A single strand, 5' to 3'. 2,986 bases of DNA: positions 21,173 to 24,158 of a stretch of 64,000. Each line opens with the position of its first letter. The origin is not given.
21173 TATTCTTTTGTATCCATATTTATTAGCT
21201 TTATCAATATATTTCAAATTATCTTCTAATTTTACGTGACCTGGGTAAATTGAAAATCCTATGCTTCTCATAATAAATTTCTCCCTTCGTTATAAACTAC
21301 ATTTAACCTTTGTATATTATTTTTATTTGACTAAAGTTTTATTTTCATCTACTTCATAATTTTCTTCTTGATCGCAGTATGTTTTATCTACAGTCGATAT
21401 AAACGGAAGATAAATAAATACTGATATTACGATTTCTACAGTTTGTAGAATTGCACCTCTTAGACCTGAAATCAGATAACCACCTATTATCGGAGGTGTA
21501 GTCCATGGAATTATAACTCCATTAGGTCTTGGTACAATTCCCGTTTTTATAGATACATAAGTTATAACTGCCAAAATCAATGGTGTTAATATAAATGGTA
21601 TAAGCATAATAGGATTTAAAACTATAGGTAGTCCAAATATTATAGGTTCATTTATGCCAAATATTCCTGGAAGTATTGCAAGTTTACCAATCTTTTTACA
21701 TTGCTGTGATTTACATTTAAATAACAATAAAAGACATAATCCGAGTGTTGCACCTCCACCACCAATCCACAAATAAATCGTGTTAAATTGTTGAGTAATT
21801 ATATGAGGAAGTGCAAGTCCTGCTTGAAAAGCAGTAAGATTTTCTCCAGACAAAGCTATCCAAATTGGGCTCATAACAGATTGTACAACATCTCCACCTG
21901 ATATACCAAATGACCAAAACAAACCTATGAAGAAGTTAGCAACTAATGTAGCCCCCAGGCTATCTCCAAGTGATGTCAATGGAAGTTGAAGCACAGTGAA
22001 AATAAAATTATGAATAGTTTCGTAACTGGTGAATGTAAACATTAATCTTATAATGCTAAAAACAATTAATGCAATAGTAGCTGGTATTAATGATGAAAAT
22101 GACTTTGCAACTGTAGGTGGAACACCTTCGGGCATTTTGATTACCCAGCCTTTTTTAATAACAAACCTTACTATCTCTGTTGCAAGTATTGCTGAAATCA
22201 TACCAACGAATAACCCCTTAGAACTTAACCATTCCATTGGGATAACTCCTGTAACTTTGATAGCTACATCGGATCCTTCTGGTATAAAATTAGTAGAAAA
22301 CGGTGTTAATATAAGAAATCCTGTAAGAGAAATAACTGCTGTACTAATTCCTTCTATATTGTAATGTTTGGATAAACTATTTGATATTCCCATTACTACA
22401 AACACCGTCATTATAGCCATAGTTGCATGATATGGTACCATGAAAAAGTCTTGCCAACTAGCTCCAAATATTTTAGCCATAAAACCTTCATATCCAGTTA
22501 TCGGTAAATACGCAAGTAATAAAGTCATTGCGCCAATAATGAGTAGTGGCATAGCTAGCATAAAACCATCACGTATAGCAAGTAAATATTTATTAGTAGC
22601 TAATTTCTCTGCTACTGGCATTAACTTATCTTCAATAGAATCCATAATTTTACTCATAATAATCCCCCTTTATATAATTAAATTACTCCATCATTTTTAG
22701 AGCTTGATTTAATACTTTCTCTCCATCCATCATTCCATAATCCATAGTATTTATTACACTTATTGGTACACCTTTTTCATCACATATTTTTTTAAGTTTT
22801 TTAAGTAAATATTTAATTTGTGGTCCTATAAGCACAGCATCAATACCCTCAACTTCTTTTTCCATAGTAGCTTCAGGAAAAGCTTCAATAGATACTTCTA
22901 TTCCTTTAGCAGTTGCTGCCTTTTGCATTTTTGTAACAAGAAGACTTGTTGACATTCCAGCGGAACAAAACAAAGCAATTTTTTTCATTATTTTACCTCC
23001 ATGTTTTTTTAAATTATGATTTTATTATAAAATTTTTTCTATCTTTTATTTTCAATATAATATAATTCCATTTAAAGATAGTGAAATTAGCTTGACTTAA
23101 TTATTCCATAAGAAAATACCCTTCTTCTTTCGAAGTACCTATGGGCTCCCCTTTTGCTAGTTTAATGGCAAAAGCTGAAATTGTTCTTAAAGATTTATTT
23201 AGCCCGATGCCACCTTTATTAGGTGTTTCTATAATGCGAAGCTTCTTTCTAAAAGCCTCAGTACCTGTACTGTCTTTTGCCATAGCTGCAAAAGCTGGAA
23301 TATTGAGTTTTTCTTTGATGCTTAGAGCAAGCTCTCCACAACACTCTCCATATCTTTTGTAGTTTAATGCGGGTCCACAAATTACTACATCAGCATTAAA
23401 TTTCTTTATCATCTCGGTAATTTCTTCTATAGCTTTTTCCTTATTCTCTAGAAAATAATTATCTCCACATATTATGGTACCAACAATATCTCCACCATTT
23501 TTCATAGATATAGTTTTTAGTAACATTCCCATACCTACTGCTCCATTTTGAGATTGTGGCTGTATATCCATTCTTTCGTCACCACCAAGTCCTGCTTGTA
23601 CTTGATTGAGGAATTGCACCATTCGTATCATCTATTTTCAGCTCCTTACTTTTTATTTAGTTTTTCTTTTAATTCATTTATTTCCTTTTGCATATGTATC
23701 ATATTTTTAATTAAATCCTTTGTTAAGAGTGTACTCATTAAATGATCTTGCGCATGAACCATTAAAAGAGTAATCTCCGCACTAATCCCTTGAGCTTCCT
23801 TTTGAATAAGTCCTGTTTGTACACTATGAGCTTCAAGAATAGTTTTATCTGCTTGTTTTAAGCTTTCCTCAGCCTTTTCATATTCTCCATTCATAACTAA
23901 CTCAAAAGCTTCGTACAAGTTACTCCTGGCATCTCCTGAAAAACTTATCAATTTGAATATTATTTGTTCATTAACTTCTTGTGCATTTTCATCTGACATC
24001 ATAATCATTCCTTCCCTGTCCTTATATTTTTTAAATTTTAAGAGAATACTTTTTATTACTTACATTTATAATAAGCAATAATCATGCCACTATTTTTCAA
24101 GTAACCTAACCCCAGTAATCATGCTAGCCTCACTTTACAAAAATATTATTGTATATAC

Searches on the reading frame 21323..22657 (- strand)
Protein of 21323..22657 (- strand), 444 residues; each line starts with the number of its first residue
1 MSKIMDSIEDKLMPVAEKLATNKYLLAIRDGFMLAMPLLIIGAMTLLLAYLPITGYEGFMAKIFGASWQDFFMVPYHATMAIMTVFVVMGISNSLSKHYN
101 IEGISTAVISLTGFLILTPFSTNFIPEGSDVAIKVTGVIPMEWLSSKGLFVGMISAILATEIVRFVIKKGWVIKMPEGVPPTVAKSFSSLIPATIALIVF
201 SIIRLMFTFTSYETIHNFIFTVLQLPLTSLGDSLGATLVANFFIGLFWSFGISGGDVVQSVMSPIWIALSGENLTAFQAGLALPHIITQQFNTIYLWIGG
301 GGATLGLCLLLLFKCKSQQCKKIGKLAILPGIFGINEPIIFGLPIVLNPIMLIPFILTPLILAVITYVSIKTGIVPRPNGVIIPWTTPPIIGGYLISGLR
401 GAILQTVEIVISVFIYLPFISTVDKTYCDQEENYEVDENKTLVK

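Call 57: search_protein_families(library=pfam, max_evalue=0.00001, proteins=[window:21323-22657:-])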
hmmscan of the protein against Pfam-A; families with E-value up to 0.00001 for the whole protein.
window:21323-22657:- (444 aa): 1 family
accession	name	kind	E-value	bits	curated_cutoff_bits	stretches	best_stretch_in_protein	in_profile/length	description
PF02378.23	PTS_EIIC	-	9.8e-63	212.6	30.7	1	29-359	1-319/319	Phosphotransferase system, EIIC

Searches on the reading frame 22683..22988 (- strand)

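Call 57: search_protein_families(library=pfam, max_evalue=0.00001, proteins=[window:22683-22988:-])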
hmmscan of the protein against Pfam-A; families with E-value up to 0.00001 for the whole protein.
window:22683-22988:- (101 aa): 1 family
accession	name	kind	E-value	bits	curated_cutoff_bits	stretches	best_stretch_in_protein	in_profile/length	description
PF02302.22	PTS_IIB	-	5.6e-23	81.8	23.6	1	3-95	1-90/90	PTS system, Lactose/Cellobiose specific IIB subunit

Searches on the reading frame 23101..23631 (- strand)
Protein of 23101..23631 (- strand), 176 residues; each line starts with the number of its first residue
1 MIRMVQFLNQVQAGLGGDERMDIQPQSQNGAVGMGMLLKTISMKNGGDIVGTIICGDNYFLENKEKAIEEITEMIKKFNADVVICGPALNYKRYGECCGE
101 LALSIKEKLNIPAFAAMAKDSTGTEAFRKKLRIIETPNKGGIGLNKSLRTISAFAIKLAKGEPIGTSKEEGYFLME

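Call 57: search_protein_families(library=pfam, max_evalue=0.00001, proteins=[window:23101-23631:-])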
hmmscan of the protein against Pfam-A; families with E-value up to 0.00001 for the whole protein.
window:23101-23631:- (176 aa): 1 family
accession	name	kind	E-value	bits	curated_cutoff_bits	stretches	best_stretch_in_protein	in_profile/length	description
PF07355.17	GRDB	-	5.8e-48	164.4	22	1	2-173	2-171/347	Glycine/sarcosine/betaine reductase selenoprotein B (GRDB)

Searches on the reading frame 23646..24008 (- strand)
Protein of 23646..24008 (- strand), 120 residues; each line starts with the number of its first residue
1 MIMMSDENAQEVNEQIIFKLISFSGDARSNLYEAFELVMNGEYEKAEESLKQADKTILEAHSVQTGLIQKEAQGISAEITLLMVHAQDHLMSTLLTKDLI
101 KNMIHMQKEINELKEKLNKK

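Call 57: search_protein_families(library=pfam, max_evalue=0.00001, proteins=[window:23646-24008:-])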
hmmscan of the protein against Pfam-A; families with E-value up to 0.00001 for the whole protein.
window:23646-24008:- (120 aa): 1 family
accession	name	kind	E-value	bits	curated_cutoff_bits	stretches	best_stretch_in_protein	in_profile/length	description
PF02255.21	PTS_IIA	-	1e-33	115.7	27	1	15-107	1-93/94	PTS system, Lactose/Cellobiose specific IIA subunit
